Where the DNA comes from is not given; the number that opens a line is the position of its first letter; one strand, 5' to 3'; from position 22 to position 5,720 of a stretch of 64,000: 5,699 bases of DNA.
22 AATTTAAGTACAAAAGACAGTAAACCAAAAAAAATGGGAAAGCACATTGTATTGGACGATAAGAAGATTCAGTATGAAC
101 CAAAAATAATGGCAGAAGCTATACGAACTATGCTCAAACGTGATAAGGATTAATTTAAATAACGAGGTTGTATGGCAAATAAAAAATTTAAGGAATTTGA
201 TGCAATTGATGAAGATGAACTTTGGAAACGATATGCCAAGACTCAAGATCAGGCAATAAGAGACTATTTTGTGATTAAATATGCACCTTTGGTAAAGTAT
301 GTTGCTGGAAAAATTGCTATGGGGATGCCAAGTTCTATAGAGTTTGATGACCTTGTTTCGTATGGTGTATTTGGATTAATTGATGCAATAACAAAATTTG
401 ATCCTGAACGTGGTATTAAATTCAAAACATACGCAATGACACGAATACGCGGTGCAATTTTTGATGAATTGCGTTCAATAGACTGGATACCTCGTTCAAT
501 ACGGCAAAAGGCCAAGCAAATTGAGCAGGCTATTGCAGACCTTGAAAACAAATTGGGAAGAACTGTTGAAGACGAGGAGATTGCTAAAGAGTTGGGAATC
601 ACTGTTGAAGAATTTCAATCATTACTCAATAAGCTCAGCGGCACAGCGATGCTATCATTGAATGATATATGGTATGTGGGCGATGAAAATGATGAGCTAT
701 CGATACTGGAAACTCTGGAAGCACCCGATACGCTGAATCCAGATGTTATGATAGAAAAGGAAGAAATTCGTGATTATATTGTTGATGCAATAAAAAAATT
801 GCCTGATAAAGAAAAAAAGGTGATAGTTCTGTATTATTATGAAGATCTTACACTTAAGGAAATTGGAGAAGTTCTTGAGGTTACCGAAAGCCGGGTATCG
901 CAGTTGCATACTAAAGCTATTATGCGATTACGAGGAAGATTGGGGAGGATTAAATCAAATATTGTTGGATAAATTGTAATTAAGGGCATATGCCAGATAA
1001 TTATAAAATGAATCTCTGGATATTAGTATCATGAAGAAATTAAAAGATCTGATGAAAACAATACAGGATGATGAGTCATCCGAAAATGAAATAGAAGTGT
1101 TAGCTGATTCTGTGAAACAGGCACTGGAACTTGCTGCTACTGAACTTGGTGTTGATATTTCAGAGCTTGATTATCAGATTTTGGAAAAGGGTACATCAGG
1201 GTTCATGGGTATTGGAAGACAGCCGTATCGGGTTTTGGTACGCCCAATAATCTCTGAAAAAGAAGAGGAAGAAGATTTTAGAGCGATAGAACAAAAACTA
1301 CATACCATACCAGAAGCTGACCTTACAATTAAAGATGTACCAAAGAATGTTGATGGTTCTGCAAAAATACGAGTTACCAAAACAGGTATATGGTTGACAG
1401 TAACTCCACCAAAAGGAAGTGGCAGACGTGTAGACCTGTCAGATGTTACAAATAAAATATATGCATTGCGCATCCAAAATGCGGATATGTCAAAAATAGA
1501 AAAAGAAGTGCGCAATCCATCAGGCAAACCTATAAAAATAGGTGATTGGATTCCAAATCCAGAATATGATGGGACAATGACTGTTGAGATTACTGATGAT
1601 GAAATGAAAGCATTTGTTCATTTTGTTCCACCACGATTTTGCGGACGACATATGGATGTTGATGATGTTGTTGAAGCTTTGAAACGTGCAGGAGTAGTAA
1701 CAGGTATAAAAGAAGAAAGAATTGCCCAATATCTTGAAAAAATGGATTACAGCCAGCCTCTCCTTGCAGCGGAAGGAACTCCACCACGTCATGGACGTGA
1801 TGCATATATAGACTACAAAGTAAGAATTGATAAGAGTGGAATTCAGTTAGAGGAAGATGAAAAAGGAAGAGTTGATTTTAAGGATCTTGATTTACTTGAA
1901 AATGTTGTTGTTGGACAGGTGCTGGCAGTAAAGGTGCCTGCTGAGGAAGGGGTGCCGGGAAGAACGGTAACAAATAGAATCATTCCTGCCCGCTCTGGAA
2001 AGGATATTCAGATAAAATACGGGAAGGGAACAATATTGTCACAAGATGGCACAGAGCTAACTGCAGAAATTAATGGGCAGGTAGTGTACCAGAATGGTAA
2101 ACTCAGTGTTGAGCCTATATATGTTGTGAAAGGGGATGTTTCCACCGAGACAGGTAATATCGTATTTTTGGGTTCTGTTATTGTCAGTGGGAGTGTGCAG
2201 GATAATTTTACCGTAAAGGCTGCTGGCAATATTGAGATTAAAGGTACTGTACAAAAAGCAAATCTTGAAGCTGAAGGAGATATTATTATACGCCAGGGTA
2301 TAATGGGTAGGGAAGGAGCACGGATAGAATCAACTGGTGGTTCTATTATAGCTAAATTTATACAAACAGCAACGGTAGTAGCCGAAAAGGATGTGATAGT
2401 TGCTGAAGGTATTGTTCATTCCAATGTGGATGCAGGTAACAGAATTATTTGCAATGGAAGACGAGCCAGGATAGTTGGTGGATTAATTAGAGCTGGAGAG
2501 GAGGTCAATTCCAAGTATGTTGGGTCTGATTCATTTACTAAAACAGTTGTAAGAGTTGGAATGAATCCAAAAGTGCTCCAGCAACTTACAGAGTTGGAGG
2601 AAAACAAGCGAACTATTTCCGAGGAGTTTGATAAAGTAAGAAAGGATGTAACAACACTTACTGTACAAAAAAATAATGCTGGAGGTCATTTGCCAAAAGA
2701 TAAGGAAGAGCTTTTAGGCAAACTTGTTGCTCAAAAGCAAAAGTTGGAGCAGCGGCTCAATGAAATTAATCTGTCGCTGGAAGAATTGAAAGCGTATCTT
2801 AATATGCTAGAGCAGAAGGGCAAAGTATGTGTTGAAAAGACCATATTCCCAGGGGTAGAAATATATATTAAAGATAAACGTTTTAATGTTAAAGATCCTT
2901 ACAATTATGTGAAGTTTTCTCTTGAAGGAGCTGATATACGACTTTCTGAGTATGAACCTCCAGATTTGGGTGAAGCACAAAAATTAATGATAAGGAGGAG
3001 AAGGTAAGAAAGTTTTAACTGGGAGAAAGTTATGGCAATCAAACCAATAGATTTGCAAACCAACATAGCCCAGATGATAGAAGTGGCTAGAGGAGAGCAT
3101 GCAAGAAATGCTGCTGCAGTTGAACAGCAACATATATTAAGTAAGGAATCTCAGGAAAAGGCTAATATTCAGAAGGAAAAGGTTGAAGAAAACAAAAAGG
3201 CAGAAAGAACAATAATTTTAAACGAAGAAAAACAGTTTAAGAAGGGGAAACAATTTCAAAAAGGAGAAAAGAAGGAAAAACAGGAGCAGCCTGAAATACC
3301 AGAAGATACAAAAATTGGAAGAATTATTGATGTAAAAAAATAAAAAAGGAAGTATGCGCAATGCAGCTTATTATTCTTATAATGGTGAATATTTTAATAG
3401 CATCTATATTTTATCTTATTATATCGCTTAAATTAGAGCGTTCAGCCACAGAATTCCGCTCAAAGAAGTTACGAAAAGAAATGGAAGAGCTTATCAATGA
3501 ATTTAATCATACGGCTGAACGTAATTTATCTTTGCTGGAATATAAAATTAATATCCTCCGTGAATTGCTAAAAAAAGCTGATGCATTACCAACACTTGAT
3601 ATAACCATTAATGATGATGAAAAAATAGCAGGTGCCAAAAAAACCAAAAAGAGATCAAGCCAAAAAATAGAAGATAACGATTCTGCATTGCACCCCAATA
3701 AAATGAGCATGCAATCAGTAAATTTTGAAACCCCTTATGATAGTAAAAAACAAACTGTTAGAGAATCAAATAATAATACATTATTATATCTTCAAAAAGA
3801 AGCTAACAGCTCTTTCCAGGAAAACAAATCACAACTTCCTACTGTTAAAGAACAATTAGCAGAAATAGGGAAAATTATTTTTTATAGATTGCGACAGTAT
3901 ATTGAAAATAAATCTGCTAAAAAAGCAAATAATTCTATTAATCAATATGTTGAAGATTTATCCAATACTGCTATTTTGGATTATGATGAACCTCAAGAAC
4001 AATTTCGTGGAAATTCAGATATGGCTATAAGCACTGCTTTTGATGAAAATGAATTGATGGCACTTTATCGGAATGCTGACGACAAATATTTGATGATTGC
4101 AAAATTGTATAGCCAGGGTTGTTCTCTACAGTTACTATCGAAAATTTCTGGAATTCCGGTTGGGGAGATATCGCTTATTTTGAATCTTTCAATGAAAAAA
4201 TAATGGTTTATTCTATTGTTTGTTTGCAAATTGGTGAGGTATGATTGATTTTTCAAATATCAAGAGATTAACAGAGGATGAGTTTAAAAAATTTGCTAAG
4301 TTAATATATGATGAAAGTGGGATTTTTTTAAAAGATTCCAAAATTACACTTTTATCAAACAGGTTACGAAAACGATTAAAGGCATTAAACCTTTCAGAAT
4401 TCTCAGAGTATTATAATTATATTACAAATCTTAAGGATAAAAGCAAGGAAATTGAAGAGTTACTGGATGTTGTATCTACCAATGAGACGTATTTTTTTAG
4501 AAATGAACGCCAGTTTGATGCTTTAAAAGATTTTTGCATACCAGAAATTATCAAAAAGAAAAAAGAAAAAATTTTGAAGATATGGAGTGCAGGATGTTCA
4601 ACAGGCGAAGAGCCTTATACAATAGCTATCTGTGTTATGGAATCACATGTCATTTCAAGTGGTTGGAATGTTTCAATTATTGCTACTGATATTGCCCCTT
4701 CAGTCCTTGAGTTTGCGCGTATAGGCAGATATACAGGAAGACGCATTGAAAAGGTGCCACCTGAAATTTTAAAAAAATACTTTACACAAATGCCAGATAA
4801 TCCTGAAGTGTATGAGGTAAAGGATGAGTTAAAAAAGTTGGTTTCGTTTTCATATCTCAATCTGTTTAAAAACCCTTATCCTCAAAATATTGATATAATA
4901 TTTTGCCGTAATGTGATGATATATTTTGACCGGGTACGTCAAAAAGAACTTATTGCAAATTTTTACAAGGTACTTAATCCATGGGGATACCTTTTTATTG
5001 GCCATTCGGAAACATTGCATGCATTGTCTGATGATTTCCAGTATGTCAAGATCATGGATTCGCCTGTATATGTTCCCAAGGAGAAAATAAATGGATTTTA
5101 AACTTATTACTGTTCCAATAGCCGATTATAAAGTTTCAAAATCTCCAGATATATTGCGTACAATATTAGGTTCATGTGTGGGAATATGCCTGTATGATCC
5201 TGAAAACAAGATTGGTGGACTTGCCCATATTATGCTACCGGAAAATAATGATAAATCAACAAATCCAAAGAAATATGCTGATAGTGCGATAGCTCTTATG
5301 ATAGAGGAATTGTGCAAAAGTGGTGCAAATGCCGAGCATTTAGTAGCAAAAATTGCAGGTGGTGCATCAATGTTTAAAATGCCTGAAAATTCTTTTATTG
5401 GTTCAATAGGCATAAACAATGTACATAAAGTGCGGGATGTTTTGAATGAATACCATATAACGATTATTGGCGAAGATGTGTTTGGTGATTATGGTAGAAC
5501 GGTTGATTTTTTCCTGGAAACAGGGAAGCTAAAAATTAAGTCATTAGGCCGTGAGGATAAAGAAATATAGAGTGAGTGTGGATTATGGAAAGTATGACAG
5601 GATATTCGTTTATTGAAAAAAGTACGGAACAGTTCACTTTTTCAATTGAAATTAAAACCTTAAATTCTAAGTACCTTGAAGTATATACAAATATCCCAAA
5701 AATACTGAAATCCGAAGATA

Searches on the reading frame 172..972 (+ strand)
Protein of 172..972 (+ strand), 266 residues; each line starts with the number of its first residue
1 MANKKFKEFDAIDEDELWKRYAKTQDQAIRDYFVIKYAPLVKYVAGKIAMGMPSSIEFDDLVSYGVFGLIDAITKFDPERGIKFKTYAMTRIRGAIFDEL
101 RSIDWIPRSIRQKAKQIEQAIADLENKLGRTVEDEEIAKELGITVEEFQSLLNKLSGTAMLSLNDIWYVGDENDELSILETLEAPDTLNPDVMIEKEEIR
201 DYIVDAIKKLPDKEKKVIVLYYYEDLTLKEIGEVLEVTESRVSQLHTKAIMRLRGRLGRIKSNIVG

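Call 30: search_protein_families(library=pfam, proteins=[window:172-972:+], max_evalue=0.001)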
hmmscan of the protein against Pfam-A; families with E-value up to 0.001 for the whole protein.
window:172-972:+ (266 aa): 5 families
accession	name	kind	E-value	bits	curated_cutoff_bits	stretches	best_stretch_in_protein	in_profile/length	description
PF04545.22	Sigma70_r4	-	1.2e-21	76.4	24.1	1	206-254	1-49/50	Sigma-70, region 4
PF04542.20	Sigma70_r2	-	3.5e-17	62.4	24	1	35-105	3-70/71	Sigma-70 region 2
PF08281.18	Sigma70_r4_2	-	2.1e-13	50.2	25.7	1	201-253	2-54/54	Sigma-70, region 4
PF04539.22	Sigma70_r3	-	7.5e-09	36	25.3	1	114-163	3-52/78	Sigma-70 region 3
PF04297.20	UPF0122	-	7.1e-05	23.4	22.7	1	210-245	18-53/101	Putative helix-turn-helix protein, YlxM / p13 like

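Call 46: search_protein_families(library=ncbifam, proteins=[window:172-972:+], max_evalue=0.001)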
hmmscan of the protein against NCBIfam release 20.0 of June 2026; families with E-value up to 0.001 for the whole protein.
window:172-972:+ (266 aa): 90 families (the best 25 are shown)
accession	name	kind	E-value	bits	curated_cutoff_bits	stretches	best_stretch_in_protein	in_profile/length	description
NF004935.0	PRK06288.1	equivalog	4e-130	433.2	343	1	4-264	9-269/270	RNA polymerase sigma factor WhiG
TIGR02479.1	FliA_WhiG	subfamily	9.9e-88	293.6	189.6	1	34-257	2-223/224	FliA/WhiG family RNA polymerase sigma factor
NF005413.0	PRK06986.1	subfamily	1.8e-76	257.1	201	1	20-259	6-238/241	RNA polymerase sigma factor FliA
NF005809.0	PRK07670.1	equivalog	3.3e-75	252.9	326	1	13-259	8-252/255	FliA/WhiG family RNA polymerase sigma factor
NF004572.0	PRK05911.1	equivalog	5.3e-61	206.2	378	1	13-258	8-254/257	RNA polymerase sigma factor sigma-28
NF009091.0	PRK12427.1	equivalog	1.3e-41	142.8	339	1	33-254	20-228/233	FliA/WhiG family RNA polymerase sigma factor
TIGR02937.1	sigma70-ECF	superfamily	5.8e-40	136.6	42.9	1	30-256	3-164/165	sigma-70 family RNA polymerase sigma factor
TIGR02980.1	SigBFG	subfamily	7.5e-37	127.2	234.35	1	27-256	2-225/227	SigB/SigF/SigG family RNA polymerase sigma factor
NF005644.0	PRK07408.1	subfamily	8.8e-33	114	261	1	13-256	12-252/258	RNA polymerase sigma factor SigF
TIGR02394.1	rpoS_proteo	equivalog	7e-30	104.5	378.7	1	14-259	32-276/285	RNA polymerase sigma factor RpoS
TIGR02997.1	Sig70-cyanoRpoD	subfamily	1.1e-29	103.6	384.5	1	54-254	97-298/298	RNA polymerase sigma factor, RpoD/SigA family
NF004052.0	PRK05572.1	subfamily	1.7e-27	96.5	311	1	7-257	12-250/252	SigF/SigG family RNA polymerase sporulation sigma factor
NF004207.0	PRK05657.1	equivalog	1.8e-27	96.6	394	1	13-257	74-317/329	RNA polymerase sigma factor RpoS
TIGR02885.1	spore_sigF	equivalog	1.9e-27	96.6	321.45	1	21-256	4-230/231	RNA polymerase sporulation sigma factor SigF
NF005514.0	PRK07122.1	subfamily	3.2e-27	95.3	372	1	25-257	37-263/264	RNA polymerase sigma factor SigF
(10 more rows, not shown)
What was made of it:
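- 172..972 (+): Sigma-28 (WhiG/FliA) gene, the cognate sigma factor for the flgM promoter and the target of FlgM. NF004935 433 bits (cutoff 343); TIGR02479 294 bits (call 46).
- On FlgM anti-sigma-28 factor: WhiG/FliA gene at 172-972 (call 46).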

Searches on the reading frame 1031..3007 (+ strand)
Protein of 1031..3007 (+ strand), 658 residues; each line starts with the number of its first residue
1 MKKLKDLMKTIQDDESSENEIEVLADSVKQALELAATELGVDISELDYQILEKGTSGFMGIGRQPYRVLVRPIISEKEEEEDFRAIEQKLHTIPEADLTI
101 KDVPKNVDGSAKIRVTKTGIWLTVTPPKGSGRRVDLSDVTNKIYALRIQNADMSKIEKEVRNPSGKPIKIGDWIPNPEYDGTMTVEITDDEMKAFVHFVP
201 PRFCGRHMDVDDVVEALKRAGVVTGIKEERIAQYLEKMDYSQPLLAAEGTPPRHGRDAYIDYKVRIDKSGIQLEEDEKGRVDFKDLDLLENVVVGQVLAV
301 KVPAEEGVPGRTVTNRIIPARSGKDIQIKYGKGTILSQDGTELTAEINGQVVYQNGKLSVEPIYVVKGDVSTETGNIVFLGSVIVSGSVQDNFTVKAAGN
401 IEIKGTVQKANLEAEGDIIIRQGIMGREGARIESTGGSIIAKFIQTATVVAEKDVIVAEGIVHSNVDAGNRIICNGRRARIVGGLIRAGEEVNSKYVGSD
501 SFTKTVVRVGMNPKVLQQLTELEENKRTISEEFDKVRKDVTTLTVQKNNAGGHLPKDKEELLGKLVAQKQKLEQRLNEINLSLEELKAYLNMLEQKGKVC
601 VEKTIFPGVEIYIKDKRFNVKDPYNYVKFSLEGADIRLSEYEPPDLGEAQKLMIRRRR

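Call 30: search_protein_families(library=pfam, proteins=[window:1031-3007:+], max_evalue=0.001)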
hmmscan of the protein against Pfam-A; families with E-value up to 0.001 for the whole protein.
window:1031-3007:+ (658 aa): 3 families
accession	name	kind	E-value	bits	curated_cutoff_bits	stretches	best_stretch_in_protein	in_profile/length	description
PF03961.19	FapA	-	4.8e-75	253.1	31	1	362-636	1-272/272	Flagellar Assembly Protein A beta solenoid domain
PF20250.3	FapA_N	-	6.8e-50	169.3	27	1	184-355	2-177/178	Flagellar Assembly Protein A N-terminal region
PF14804.11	Jag_N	-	2.9e-13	50.4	25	1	25-71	3-49/50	Jag N-terminus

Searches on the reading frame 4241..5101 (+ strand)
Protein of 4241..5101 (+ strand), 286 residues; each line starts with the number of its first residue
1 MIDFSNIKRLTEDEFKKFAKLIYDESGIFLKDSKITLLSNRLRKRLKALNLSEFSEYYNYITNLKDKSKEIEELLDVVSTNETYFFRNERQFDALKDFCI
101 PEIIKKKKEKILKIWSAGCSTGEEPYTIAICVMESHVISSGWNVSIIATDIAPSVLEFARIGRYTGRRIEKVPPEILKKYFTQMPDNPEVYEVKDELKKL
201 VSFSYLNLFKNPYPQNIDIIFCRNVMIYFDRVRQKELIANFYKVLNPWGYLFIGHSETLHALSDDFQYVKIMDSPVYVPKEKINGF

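Call 30: search_protein_families(library=pfam, proteins=[window:4241-5101:+], max_evalue=0.001)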
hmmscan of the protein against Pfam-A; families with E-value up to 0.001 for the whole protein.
window:4241-5101:+ (286 aa): 2 families
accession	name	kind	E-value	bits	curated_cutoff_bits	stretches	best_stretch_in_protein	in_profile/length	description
PF01739.24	CheR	-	3.8e-62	209.6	27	1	81-271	1-191/195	CheR methyltransferase, SAM binding domain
PF03705.20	CheR_N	-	6.1e-14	51.9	27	1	13-62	1-50/53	CheR methyltransferase, all-alpha domain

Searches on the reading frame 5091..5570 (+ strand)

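Call 30: search_protein_families(library=pfam, proteins=[window:5091-5570:+], max_evalue=0.001)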
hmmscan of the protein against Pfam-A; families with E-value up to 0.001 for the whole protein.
window:5091-5570:+ (159 aa): 1 family
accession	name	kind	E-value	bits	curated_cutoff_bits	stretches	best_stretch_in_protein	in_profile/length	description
PF03975.18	CheD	-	6.3e-32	110.4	25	1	48-151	1-108/108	CheD chemotactic sensory transduction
